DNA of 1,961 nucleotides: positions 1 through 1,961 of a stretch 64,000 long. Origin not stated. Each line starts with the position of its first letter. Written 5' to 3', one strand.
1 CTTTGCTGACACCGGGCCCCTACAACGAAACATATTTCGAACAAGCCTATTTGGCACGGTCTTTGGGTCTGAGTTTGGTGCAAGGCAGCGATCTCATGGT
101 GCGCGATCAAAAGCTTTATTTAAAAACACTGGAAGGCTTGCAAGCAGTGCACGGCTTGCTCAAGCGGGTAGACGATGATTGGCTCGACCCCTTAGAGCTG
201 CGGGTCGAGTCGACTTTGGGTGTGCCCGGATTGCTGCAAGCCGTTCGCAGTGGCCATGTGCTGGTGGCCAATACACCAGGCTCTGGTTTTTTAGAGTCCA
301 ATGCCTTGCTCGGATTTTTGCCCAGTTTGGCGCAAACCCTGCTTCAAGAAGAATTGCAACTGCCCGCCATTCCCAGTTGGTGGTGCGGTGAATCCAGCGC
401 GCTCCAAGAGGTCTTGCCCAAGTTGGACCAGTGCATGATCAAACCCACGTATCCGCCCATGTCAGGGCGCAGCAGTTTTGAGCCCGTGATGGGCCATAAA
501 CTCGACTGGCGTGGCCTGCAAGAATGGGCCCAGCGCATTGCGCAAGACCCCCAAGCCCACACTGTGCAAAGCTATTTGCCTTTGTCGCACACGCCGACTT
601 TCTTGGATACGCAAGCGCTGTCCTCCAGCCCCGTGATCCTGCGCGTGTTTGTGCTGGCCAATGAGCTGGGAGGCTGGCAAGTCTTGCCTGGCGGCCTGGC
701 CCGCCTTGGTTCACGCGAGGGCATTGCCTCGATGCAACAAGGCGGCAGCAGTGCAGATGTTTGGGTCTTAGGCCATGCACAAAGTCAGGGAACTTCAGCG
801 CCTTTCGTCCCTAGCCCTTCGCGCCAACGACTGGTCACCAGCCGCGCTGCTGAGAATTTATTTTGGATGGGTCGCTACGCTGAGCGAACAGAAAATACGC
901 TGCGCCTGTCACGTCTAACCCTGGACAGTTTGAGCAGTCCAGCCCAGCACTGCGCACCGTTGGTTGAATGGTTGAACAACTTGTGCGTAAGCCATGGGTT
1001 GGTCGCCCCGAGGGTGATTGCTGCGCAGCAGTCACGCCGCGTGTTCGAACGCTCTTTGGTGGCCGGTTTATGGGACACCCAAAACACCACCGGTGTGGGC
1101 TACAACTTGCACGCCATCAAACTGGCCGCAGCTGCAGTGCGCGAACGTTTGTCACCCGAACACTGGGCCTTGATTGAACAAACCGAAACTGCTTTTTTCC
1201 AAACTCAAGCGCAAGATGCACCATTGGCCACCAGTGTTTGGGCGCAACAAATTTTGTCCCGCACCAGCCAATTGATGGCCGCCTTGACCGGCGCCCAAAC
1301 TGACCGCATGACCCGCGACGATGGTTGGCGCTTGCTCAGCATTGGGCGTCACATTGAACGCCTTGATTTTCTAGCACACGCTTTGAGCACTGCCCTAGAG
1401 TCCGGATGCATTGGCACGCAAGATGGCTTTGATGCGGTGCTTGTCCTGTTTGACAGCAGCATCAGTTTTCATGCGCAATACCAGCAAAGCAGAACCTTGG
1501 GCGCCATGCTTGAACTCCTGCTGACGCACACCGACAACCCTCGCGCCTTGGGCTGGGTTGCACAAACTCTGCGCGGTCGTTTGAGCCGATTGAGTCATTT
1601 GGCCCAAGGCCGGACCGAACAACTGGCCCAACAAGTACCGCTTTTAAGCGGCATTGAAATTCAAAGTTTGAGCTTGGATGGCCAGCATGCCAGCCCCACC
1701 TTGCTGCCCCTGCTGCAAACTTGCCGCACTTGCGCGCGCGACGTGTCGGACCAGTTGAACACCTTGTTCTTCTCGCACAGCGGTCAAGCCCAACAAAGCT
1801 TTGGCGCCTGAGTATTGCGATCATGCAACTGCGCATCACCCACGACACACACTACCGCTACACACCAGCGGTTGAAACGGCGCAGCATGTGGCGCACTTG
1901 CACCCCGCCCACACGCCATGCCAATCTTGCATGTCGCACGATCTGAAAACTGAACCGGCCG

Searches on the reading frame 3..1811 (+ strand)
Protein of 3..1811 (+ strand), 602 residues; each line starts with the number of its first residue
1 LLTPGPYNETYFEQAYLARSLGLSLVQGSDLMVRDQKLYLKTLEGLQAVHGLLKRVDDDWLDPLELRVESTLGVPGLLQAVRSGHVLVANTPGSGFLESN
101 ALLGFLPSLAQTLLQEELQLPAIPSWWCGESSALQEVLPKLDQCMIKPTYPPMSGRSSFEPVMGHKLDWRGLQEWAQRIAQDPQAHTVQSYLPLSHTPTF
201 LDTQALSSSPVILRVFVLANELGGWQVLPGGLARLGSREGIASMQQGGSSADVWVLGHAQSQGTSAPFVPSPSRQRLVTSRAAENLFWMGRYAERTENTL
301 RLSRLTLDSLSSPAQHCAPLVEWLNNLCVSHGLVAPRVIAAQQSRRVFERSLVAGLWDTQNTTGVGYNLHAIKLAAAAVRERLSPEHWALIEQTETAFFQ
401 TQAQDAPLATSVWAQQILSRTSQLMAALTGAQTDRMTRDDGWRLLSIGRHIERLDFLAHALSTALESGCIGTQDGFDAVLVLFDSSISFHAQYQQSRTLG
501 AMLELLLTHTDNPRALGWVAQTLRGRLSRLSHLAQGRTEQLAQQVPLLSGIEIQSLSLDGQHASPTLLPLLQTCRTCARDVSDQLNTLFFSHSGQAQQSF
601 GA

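Call 90: search_protein_families(library=pfam, max_evalue=0.00001, proteins=[window:3-1811:+])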
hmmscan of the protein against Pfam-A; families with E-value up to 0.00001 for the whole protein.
window:3-1811:+ (602 aa): 3 families
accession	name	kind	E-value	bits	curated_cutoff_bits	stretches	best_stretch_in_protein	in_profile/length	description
PF14403.11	CP_ATPgrasp_2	-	1.6e-79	268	32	1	1-235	148-373/374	Circularly permuted ATP-grasp type 2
PF04168.17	Alpha-E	-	5.6e-56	190.8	20.8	1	279-590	2-294/294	A predicted alpha-helical domain with a conserved ER motif.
PF04174.18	CP_ATPgrasp_1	-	1.9e-52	178.7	23.1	1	1-186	148-329/332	A circularly permuted ATPgrasp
